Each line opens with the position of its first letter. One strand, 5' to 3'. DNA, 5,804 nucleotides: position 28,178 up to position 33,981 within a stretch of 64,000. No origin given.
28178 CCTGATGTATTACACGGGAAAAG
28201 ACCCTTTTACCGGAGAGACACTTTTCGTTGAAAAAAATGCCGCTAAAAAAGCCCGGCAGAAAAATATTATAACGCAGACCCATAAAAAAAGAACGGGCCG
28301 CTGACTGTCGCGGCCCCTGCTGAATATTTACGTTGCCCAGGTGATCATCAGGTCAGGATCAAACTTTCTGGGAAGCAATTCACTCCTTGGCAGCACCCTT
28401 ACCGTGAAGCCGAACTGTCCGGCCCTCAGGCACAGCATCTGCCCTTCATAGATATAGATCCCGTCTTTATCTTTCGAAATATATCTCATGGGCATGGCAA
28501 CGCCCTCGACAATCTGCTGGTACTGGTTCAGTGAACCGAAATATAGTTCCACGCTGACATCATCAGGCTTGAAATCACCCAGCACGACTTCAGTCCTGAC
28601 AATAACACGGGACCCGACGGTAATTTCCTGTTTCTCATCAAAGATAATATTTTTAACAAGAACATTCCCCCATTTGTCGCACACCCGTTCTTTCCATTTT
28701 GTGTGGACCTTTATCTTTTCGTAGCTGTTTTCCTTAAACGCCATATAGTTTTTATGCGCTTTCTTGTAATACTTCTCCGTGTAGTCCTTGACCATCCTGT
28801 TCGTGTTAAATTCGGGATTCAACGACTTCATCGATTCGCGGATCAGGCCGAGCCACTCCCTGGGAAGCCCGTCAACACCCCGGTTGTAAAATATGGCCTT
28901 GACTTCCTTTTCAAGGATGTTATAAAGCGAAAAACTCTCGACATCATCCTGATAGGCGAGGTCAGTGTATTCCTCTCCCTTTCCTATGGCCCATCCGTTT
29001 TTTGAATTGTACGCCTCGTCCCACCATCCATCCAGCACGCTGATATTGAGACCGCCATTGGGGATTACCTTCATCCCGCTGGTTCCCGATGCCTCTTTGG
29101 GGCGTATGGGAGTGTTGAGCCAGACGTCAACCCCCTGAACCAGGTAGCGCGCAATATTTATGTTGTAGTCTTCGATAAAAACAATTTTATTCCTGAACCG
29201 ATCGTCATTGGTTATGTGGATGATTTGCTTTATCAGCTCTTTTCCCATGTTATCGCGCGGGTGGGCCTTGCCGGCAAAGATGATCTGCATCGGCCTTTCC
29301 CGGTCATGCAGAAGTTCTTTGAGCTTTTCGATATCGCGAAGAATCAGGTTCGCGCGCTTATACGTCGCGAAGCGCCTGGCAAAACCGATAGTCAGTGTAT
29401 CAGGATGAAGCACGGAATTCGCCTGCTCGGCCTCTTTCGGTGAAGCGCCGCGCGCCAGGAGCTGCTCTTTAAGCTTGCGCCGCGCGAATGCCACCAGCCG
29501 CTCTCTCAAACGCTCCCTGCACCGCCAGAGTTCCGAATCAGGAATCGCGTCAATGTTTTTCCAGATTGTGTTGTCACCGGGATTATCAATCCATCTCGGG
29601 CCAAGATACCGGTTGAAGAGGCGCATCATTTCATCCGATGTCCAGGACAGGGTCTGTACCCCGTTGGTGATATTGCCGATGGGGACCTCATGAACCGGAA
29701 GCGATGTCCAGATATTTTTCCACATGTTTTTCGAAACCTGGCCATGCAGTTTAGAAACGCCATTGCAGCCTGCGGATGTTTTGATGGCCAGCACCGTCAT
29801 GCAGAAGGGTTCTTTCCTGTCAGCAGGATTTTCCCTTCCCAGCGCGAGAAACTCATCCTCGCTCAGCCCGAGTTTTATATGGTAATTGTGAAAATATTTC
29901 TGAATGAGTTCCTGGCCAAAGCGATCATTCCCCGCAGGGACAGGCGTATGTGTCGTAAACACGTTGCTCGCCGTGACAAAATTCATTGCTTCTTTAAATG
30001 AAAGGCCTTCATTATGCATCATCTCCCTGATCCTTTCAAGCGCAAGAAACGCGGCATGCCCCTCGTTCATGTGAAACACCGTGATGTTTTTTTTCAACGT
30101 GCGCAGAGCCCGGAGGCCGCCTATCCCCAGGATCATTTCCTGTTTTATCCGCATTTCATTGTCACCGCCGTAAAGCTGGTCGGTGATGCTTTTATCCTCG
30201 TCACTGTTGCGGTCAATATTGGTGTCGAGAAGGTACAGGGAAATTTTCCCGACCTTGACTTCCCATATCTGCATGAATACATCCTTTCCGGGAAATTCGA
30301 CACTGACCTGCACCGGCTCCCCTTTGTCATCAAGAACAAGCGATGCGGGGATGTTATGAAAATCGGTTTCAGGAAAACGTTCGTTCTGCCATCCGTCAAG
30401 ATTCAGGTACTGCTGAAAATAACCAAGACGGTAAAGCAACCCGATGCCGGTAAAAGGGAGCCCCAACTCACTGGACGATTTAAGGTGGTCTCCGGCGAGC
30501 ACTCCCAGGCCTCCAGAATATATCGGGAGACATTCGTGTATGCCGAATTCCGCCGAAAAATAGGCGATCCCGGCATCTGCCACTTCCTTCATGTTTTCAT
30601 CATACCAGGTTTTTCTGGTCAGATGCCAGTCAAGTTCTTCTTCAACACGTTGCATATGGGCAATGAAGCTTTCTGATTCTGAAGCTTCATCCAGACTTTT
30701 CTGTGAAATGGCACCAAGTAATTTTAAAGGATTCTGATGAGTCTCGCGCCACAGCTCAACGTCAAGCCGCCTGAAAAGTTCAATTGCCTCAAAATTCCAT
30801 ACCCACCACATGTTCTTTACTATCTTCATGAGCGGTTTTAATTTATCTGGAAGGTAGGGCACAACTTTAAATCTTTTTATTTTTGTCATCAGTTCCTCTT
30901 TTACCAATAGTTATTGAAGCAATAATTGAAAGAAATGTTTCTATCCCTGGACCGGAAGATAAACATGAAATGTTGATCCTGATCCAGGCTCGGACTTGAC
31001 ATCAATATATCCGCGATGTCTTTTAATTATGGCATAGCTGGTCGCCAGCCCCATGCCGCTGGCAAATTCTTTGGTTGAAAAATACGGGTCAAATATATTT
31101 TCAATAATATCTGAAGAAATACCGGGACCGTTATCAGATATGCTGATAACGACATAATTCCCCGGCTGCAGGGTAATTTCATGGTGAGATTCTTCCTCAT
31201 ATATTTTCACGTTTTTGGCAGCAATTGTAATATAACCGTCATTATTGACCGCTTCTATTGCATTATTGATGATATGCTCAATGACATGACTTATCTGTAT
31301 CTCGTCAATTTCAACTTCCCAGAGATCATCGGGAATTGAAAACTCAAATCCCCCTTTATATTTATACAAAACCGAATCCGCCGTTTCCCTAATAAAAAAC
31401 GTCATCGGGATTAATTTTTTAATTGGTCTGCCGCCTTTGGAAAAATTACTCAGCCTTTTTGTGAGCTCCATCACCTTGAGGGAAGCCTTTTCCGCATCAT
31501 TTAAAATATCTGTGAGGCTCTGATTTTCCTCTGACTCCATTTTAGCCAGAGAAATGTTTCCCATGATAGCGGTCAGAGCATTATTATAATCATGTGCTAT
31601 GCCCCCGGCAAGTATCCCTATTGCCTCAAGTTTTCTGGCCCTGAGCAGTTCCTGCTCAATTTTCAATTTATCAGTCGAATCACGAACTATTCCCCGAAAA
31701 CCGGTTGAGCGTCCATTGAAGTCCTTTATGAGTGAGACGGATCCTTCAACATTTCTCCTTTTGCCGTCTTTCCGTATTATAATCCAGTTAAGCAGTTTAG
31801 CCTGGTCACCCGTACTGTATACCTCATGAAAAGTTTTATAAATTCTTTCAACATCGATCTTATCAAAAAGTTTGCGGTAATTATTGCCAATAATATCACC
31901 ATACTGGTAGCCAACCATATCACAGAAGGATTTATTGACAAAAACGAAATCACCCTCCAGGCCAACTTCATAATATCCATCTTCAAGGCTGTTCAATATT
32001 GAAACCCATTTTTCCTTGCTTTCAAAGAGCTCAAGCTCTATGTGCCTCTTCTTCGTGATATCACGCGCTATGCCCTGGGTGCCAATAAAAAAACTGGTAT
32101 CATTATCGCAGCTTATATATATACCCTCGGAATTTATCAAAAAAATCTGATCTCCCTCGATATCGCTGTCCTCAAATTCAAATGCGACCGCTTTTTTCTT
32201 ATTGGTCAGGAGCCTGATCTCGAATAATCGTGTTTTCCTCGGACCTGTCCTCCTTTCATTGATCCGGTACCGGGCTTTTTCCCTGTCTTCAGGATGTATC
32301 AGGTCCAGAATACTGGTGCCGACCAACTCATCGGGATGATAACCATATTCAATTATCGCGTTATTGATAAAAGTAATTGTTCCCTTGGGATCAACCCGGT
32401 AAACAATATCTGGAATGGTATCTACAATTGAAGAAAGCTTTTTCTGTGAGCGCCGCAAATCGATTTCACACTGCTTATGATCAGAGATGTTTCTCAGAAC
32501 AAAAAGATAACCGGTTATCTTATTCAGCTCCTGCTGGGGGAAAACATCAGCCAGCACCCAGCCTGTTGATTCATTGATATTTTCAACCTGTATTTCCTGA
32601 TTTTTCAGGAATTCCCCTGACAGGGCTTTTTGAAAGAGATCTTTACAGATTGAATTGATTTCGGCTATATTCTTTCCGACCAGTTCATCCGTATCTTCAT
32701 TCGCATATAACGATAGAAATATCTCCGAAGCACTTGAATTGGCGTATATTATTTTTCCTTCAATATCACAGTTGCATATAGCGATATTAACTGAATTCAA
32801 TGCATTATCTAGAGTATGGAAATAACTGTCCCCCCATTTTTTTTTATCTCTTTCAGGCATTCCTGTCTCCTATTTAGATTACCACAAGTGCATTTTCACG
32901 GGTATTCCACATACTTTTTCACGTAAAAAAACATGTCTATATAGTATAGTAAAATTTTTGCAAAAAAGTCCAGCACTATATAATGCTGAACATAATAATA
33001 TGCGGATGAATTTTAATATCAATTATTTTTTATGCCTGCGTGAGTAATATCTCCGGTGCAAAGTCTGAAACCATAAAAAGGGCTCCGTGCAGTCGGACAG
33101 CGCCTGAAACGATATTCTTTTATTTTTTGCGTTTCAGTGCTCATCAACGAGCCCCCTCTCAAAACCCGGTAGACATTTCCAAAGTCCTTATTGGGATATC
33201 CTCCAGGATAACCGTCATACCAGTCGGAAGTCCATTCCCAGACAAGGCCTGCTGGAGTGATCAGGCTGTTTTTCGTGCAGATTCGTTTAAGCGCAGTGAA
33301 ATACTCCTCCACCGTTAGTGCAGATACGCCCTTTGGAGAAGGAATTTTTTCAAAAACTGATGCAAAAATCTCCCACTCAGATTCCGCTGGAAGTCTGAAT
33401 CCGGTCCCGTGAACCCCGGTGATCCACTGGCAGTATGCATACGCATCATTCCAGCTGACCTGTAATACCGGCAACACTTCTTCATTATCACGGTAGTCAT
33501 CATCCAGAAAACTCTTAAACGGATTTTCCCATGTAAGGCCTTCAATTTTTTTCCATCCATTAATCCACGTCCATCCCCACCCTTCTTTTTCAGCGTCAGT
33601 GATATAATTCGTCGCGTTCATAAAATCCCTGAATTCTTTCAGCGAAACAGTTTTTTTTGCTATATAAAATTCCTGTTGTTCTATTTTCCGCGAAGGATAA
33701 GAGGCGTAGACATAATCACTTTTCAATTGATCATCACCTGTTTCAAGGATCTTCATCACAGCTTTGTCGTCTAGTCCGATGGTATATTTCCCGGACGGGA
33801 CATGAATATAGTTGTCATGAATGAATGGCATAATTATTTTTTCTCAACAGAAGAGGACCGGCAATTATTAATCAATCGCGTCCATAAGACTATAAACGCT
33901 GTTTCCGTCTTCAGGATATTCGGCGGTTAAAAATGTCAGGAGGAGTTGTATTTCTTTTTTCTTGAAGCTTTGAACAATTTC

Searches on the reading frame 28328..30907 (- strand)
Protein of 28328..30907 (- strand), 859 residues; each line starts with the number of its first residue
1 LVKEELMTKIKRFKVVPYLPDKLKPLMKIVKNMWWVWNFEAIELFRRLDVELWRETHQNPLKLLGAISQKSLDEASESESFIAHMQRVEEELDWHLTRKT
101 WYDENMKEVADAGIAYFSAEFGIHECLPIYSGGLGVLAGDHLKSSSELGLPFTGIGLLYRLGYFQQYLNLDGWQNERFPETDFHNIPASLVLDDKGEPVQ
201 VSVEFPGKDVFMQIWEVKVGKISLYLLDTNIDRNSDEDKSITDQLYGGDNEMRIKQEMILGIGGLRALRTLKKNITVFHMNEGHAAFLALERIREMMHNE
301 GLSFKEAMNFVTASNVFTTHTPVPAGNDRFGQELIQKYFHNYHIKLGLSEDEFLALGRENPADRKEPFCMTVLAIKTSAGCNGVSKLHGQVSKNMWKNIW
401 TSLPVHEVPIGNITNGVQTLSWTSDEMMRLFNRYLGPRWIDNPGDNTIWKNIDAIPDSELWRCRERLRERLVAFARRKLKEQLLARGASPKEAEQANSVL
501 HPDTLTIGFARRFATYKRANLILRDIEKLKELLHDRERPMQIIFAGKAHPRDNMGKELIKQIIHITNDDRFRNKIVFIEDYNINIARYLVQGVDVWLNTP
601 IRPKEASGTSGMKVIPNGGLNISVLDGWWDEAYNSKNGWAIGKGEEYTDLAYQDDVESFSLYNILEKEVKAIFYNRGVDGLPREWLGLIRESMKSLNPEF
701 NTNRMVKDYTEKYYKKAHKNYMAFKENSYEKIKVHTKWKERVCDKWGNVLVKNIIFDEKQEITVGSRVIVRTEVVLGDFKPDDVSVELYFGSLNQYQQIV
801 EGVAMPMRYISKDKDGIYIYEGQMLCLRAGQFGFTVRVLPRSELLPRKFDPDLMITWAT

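Call 78: search_protein_families(library=pfam, proteins=[window:28328-30907:-], max_evalue=0.001)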
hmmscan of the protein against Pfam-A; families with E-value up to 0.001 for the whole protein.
window:28328-30907:- (859 aa): 2 families
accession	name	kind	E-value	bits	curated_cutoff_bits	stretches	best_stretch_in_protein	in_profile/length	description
PF00343.26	Phosphorylase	-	9.4e-40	137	27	2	253-649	185-604/713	Carbohydrate phosphorylase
PF11897.13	DUF3417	-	8.2e-35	120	25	1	19-127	1-109/109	Protein of unknown function (DUF3417)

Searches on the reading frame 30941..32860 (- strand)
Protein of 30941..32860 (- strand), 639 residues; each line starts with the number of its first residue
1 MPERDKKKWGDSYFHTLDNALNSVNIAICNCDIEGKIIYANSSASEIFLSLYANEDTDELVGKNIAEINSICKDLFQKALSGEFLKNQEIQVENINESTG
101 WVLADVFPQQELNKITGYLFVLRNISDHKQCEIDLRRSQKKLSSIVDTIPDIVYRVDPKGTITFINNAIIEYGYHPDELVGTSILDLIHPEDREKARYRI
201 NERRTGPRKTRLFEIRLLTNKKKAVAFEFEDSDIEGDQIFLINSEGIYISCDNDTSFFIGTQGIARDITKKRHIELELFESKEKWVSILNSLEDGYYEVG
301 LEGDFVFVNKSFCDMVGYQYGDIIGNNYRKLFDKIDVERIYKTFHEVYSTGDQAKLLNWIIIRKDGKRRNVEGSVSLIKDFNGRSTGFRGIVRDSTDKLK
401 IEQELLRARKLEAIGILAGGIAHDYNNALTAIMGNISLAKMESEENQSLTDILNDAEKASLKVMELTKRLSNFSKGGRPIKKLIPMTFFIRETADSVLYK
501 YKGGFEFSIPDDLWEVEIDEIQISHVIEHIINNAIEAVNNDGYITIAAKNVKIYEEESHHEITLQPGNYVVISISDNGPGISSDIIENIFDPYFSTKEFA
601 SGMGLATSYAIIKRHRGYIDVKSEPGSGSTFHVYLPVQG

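Call 78: search_protein_families(library=pfam, proteins=[window:30941-32860:-], max_evalue=0.001)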
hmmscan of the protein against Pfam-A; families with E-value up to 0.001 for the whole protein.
window:30941-32860:- (639 aa): 8 families
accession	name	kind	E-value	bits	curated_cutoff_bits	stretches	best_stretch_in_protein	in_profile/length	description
PF13426.13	PAS_9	-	3.8e-30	104.7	27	3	294-397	2-103/103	PAS domain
PF00989.32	PAS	-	3.2e-26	92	22.6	2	284-394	2-112/113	PAS fold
PF02518.31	HATPase_c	-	2.9e-22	79.6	26.4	1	519-638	2-110/111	Histidine kinase-, DNA gyrase B-, and HSP90-like ATPase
PF08448.16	PAS_4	-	3.9e-19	69.3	23.1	3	146-200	1-56/110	PAS fold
PF08447.18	PAS_3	-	6.2e-17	62.1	25.6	2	306-392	2-89/89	PAS fold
PF13188.13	PAS_8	-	8.5e-14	51.3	21.8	0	286-336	4-51/65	PAS domain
PF14598.12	PAS_11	-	6.8e-07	29.7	25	0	155-204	7-57/109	PAS domain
PF00512.31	HisKA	-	5.2e-06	26.9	26.9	1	417-476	5-63/66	His Kinase A (phospho-acceptor) domain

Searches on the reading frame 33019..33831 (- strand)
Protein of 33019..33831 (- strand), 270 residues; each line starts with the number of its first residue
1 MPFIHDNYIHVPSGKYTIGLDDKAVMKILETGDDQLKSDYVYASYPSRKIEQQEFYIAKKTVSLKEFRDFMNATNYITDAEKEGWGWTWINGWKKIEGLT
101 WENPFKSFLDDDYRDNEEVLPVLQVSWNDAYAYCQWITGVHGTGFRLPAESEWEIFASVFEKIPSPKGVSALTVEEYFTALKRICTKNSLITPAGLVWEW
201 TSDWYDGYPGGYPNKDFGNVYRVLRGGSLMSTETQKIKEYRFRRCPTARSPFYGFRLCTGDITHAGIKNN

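Call 78: search_protein_families(library=pfam, proteins=[window:33019-33831:-], max_evalue=0.001)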
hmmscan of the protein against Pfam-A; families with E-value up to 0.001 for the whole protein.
window:33019-33831:- (270 aa): 1 family
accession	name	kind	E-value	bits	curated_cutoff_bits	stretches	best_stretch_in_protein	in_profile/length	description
PF03781.23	FGE-sulfatase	-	4.4e-33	115.5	23.3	2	37-157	19-122/255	Sulfatase-modifying factor enzyme 1-like domain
